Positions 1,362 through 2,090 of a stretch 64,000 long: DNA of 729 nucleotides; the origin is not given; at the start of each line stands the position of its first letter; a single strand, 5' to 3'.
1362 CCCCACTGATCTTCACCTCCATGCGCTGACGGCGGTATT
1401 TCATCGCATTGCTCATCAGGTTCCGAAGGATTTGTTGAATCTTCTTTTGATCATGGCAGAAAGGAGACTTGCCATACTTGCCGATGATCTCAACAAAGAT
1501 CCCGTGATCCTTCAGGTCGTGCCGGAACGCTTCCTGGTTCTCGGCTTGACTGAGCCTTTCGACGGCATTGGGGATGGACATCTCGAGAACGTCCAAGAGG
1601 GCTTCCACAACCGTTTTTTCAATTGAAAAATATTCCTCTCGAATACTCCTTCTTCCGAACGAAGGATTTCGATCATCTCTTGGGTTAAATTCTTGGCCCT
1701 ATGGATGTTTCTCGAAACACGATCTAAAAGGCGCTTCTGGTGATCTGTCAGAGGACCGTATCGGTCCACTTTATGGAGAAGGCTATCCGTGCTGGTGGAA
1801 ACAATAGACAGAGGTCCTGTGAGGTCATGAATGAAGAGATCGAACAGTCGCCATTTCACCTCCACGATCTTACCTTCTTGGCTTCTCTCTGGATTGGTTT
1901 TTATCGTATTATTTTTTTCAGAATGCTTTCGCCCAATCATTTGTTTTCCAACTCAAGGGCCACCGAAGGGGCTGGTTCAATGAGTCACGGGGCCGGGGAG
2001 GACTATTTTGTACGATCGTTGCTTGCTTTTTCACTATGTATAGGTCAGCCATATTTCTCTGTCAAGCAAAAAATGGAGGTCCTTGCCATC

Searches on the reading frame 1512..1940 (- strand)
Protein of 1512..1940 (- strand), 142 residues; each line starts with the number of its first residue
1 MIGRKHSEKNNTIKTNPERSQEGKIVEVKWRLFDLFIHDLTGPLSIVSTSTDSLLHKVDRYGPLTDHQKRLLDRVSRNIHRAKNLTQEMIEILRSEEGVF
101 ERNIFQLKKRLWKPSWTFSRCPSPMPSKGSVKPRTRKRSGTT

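Call 22: search_protein_families(library=pfam, proteins=[window:1512-1940:-], max_evalue=0.0001)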
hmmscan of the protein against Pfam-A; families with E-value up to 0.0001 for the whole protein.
window:1512-1940:- (142 aa): 1 family
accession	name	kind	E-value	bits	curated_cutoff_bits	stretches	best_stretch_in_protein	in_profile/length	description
PF00512.31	HisKA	-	4.7e-05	23.8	26.9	1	38-98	11-66/66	His Kinase A (phospho-acceptor) domain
